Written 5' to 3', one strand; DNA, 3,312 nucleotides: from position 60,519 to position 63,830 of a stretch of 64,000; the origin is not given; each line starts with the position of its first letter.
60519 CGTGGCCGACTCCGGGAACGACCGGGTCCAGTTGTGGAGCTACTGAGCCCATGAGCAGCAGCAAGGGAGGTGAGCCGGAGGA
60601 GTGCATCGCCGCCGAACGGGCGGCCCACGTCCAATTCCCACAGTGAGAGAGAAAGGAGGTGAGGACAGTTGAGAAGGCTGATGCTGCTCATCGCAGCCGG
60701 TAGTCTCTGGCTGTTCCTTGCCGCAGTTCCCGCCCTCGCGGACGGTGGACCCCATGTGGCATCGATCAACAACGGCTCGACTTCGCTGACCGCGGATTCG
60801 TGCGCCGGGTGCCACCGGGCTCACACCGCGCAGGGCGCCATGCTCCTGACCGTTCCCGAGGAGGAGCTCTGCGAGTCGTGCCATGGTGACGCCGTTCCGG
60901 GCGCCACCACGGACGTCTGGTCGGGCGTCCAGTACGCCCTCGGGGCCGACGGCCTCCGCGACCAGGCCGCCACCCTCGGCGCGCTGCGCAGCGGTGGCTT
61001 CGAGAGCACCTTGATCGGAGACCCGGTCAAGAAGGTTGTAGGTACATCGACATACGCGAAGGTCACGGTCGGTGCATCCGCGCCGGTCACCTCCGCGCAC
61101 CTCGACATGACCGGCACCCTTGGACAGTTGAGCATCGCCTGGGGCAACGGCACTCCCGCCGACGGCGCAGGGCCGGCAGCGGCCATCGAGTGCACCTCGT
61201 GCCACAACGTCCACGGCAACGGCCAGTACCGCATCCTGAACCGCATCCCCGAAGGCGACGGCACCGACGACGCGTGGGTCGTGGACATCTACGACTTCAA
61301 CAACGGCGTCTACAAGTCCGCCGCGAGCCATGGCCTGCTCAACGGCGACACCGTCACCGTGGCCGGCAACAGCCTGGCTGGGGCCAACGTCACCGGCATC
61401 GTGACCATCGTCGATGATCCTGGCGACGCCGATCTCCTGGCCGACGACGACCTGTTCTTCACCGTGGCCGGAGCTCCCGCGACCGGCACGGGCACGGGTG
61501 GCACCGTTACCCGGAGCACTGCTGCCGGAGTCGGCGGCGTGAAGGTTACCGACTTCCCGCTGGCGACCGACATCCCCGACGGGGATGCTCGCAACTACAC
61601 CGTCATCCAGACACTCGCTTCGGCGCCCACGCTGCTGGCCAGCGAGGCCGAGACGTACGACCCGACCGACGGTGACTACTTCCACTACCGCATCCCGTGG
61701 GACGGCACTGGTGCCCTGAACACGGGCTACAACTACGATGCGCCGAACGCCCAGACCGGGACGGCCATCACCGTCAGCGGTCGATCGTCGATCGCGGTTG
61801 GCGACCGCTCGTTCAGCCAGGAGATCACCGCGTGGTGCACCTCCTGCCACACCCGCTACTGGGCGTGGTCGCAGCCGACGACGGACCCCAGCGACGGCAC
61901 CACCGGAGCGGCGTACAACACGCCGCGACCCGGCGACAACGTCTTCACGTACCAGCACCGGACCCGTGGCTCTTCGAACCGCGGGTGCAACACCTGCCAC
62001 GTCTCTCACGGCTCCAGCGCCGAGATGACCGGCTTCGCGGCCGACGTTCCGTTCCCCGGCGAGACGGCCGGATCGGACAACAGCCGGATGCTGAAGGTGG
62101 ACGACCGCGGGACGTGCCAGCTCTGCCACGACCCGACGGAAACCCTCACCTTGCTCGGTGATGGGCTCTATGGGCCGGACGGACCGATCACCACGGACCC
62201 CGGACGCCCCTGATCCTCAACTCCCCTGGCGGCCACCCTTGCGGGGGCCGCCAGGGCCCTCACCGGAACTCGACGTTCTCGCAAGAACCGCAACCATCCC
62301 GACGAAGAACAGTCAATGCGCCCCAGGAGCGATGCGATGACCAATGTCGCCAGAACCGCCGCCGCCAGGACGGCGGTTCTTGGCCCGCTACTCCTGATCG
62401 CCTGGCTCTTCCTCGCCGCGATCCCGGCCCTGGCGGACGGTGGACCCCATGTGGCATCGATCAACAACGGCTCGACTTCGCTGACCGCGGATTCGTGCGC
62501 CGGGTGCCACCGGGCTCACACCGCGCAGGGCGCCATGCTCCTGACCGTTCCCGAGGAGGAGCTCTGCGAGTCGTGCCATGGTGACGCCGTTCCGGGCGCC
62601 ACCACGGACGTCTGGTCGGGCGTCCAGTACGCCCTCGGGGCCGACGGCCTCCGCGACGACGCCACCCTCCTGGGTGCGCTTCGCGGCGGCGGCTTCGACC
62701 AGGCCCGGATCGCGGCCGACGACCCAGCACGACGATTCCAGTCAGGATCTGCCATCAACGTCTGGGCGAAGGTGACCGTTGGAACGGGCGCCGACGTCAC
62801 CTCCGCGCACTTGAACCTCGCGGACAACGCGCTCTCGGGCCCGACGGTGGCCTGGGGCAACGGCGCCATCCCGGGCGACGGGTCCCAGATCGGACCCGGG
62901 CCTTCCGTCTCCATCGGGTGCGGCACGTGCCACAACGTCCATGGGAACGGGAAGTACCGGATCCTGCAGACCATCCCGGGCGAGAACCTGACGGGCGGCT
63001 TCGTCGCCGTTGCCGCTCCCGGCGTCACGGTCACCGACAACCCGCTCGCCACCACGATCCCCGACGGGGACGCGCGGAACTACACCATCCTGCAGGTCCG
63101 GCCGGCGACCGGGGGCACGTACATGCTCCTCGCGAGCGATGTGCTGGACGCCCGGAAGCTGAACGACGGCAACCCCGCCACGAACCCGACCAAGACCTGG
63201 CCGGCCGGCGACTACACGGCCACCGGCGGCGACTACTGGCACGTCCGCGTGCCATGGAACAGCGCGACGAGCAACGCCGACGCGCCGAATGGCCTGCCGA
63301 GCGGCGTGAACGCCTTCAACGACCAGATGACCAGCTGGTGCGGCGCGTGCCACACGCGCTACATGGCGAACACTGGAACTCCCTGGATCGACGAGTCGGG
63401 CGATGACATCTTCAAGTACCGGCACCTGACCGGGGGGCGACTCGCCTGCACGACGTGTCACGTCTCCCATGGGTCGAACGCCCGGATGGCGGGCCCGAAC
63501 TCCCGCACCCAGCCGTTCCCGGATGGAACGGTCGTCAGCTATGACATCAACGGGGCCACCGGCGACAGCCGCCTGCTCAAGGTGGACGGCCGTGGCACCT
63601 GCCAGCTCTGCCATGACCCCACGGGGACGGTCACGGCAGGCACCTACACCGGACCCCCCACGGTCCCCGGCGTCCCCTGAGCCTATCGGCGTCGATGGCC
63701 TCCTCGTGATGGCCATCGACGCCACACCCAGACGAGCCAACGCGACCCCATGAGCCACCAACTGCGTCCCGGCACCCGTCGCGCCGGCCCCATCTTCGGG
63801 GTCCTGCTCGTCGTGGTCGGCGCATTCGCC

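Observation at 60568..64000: Paralogous pair of secreted hexaheme c-type cytochromes with a 222-bp identical 5' segment, flanked by a decayed NHL beta-propeller gene and a PDPTPA-repeat secreted protein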

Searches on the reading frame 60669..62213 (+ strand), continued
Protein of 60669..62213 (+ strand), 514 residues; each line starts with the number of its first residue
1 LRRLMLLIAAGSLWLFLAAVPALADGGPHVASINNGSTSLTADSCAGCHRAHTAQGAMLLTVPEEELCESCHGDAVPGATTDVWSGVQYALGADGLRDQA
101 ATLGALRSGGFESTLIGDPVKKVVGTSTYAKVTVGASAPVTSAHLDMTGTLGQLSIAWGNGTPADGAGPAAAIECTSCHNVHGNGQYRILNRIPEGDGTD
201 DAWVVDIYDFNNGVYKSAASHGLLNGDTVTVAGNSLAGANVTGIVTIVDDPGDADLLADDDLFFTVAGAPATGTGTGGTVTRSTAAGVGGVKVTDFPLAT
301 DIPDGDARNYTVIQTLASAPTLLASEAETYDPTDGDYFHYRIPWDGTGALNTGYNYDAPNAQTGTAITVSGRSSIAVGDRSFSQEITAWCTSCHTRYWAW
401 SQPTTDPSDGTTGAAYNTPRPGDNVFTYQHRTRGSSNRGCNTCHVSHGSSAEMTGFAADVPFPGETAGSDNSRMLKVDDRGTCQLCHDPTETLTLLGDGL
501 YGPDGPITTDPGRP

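Call 65: list_cluster_members(proteins=[P0001, P0051])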
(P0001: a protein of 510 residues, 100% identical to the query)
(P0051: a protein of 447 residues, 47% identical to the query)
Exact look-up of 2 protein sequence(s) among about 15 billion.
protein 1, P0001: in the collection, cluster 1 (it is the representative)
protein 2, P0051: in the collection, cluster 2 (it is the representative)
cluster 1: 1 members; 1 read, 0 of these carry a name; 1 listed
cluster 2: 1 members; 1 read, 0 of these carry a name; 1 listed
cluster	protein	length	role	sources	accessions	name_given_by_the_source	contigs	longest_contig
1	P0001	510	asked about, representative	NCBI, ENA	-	-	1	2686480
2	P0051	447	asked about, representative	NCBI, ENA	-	-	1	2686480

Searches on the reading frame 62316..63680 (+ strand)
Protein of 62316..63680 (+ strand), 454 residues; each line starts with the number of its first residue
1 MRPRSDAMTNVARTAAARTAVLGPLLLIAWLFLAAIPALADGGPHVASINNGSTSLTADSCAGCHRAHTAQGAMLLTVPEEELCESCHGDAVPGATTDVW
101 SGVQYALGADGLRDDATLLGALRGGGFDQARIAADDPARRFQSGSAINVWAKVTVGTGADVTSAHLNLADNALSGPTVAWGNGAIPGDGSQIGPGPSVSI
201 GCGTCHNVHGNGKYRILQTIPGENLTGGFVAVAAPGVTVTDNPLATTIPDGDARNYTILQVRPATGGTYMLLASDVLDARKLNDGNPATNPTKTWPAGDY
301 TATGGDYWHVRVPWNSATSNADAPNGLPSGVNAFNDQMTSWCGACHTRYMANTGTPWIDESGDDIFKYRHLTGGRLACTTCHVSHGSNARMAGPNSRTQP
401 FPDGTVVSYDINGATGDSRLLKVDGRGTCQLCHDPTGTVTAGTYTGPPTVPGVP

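Call 4: search_protein_families(library=pfam, proteins=[window:62316-63680:+], max_evalue=1)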
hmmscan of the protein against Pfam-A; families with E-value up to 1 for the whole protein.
window:62316-63680:+ (454 aa): 7 families
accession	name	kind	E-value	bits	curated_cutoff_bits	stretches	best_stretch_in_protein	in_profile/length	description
PF09699.15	Paired_CXXCH_1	-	3.3e-16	59.1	20.6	3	57-91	5-39/41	Doubled CXXCH motif (Paired_CXXCH_1)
PF14537.11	Cytochrom_c3_2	-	2e-08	35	25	2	336-389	23-71/79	Cytochrome c3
PF14522.11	Cytochrome_C7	-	1e-07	32.1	24.8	3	58-88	41-66/67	Cytochrome c7 and related cytochrome c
PF22113.1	Mtrc-MtrF_II-IV_dom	-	4.7e-05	23.4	30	1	334-386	115-167/176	Outer membrane cytochrome MtrC/MtrF-like, domains II/IV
PF00034.26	Cytochrom_C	-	0.006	18.3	21.3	0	51-72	3-23/90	Cytochrome c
PF24241.1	Deam_C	-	0.043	14.2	27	0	65-93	70-99/136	Putative cytidine deaminase, C-terminal domain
PF22678.1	Cytochrom_c_NrfB-like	-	0.45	11.5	27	0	375-397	58-80/89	Cytochrome c-type protein NrfB-like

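Call 5: search_protein_families(library=ncbifam, proteins=[window:62316-63680:+], max_evalue=1)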
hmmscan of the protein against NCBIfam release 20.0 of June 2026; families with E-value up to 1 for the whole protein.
window:62316-63680:+ (454 aa): 12 families
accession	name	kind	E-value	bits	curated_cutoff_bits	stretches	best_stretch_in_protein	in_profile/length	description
TIGR01905.1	paired_CXXCH_1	subfamily_domain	1.9e-14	53.3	25.2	2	59-92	7-40/41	doubled CXXCH domain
NF041028.1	decahem_GSU2203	exception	9.9e-09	34.8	325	1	57-91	124-158/317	GSU2203 family decaheme c-type cytochrome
TIGR03508.1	decahem_SO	subfamily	4e-07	29.8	192.2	1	59-90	190-221/258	DmsE family decaheme c-type cytochrome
TIGR03153.1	cytochr_NrfH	equivalog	0.0012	18.9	134.2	1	44-90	88-135/138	cytochrome c nitrite reductase small subunit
NF041781.1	mnquin_red_QrcA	equivalog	0.0098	15.5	180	0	57-98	42-81/174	menaquinone reductase multiheme cytochrome c subunit QrcA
TIGR03146.1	cyt_nit_nrfB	equivalog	0.071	13.4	166.6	0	60-90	111-143/145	cytochrome c nitrite reductase pentaheme subunit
TIGR03507.1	decahem_SO1788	subfamily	0.13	10.7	209.3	1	59-93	244-281/672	OmcA/MtrC family decaheme c-type cytochrome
NF041110.1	HPE1_fam_CxxC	domain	0.16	12.3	45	1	25-79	4-58/94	plant virulence effector HPE1-like domain-containing protein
NF041762.1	diheme_GEGP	equivalog_domain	0.2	10.8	300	1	58-91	26-56/359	GEGP motif-containing diheme protein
NF008659.0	PRK11659.1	equivalog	0.22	11.2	184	1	60-91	137-170/188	cytochrome c nitrite reductase pentaheme subunit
NF047727.1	4hemeCytCCctA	equivalog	0.38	10.9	180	0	60-90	82-106/109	tetraheme c-type cytochrome CctA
TIGR03201.1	dearomat_had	equivalog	0.52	9.3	338.65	1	198-236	84-126/349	6-hydroxycyclohex-1-ene-1-carbonyl-CoA dehydrogenase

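Call 91: predict_structure(alignment_id=A4)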
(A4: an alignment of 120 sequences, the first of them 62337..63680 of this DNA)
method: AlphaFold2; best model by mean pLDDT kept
length: 447 residues; sequences in the alignment: 120
mean_pLDDT: 73.7   pTM: 0.78
mean pLDDT of the five models: 73.7, 73.6, 72.7, 70.4, 70.3
residues with pLDDT >= 90: 56; 70-90: 247; 50-70: 82; < 50: 62
segments of 3 or more residues with pLDDT < 50: 29-68, 202-207, 220-228, 443-447
pLDDT, mean of each block of 10 residues (from residue 1): 52 70 67 35 39 38 45 77 75 91 86 92 92 78 90 91 82 77 77 81 52 60 48 63 82 77 85 85 77 90 82 78 82 85 68 72 79 89 81 83 64 80 77 86 49
secondary structure, 60 per line:
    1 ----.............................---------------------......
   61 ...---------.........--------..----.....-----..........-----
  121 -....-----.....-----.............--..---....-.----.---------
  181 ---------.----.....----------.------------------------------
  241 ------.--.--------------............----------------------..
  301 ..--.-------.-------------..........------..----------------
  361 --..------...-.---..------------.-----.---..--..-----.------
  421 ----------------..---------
elements in order: H5-33 H55-63 H73-81 E96-100 E106-115 E122-125 E131-135 E141-153 H195-198 H266-276 E299-302 H327-336
